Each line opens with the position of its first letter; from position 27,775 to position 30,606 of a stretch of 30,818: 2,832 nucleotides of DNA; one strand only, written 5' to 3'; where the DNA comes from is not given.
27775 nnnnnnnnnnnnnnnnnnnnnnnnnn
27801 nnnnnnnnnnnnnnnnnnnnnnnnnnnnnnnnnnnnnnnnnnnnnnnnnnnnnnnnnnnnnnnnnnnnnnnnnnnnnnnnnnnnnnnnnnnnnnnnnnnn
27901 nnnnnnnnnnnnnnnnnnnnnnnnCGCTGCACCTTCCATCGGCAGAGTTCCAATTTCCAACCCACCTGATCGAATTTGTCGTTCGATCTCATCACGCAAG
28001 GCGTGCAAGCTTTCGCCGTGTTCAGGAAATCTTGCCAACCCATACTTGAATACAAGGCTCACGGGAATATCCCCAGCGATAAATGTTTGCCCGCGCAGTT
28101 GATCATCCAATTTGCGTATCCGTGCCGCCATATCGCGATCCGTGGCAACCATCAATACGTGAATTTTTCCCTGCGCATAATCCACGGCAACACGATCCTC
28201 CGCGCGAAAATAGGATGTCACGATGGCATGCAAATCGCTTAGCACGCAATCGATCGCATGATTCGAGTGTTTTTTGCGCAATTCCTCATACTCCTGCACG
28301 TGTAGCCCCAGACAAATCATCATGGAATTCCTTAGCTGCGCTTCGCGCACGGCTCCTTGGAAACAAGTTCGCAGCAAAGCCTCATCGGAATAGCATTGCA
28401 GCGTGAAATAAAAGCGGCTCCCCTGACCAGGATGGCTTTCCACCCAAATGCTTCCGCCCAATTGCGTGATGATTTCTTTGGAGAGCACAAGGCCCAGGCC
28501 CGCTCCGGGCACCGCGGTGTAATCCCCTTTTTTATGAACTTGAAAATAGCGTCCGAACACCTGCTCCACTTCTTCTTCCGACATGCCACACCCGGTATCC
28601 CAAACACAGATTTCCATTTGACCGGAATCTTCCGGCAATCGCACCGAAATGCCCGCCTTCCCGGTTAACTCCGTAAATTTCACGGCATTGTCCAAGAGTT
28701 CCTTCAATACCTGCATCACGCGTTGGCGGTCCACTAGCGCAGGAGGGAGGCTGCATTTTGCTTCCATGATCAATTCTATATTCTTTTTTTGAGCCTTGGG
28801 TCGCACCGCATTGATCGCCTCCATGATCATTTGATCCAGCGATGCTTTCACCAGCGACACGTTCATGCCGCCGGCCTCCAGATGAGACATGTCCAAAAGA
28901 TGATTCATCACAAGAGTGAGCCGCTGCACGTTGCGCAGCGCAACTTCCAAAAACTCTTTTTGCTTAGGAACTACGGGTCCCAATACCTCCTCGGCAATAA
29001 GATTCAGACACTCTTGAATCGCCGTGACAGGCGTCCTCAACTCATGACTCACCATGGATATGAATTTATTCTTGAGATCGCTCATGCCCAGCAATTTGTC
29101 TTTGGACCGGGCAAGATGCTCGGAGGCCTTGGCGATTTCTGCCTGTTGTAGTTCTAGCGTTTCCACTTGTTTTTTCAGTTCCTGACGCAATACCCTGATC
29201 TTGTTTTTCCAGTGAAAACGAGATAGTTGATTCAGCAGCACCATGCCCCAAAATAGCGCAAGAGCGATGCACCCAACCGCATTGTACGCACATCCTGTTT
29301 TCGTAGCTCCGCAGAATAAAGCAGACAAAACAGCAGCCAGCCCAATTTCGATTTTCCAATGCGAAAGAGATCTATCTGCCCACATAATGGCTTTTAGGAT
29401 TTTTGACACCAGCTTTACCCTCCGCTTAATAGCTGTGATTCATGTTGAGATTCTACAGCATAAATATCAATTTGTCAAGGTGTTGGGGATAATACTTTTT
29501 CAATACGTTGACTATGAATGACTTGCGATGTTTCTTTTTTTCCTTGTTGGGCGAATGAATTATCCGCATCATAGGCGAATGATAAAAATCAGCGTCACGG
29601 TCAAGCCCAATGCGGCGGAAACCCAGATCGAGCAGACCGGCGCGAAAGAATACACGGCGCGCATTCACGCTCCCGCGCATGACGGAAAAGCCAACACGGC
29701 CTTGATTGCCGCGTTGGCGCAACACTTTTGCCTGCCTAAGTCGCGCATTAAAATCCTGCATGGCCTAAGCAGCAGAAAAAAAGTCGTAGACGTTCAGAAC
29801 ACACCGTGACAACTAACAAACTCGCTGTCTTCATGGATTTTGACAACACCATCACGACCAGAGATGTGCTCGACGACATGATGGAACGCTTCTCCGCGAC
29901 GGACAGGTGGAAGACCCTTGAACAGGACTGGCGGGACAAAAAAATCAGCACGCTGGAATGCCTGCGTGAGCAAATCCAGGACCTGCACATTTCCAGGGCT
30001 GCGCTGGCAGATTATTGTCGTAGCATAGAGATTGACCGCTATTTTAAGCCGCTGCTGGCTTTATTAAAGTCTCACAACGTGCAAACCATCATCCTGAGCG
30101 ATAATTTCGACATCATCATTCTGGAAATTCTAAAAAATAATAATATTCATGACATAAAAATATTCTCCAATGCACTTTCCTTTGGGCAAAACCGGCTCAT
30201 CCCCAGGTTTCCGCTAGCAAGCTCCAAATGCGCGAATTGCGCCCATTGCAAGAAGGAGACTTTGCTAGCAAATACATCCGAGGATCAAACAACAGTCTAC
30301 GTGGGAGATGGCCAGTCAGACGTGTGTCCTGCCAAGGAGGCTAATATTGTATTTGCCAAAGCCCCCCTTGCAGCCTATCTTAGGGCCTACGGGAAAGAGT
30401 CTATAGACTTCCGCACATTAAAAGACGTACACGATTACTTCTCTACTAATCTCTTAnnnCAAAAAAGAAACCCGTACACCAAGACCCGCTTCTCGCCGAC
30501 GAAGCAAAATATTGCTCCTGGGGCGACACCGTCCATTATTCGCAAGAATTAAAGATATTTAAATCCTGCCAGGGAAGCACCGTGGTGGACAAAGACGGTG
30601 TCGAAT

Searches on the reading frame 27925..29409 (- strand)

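Call 56: search_protein_families(library=pfam, proteins=[window:27925-29409:-], max_evalue=0.0001)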
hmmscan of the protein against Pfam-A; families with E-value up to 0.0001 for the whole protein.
window:27925-29409:- (495 aa): 3 families
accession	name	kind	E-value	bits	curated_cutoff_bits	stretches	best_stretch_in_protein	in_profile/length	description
PF02518.31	HATPase_c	-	4.3e-27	95.2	26.4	1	227-338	2-108/111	Histidine kinase-, DNA gyrase B-, and HSP90-like ATPase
PF00512.31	HisKA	-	3.1e-14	53.2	26.9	1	113-180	2-66/66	His Kinase A (phospho-acceptor) domain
PF13589.12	HATPase_c_3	-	8.8e-05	23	25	0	232-294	4-62/137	Histidine kinase-, DNA gyrase B-, and HSP90-like ATPase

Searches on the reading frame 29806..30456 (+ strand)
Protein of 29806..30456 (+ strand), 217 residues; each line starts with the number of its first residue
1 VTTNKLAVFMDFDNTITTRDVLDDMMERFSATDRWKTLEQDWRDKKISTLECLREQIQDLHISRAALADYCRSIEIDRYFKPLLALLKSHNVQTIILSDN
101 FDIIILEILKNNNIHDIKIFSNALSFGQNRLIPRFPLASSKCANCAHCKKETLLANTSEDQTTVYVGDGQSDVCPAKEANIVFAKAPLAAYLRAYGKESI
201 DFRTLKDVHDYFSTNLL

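Call 56: search_protein_families(library=pfam, proteins=[window:29806-30456:+], max_evalue=0.0001)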
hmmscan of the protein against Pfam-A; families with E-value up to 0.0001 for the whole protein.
window:29806-30456:+ (217 aa): 2 families
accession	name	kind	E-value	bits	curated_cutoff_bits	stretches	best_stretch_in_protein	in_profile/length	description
PF06888.18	Put_Phosphatase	-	7.6e-16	58.7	27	1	8-178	3-187/234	Putative Phosphatase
PF12710.13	HAD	-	1.1e-10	42.7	27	1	8-174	1-186/189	haloacid dehalogenase-like hydrolase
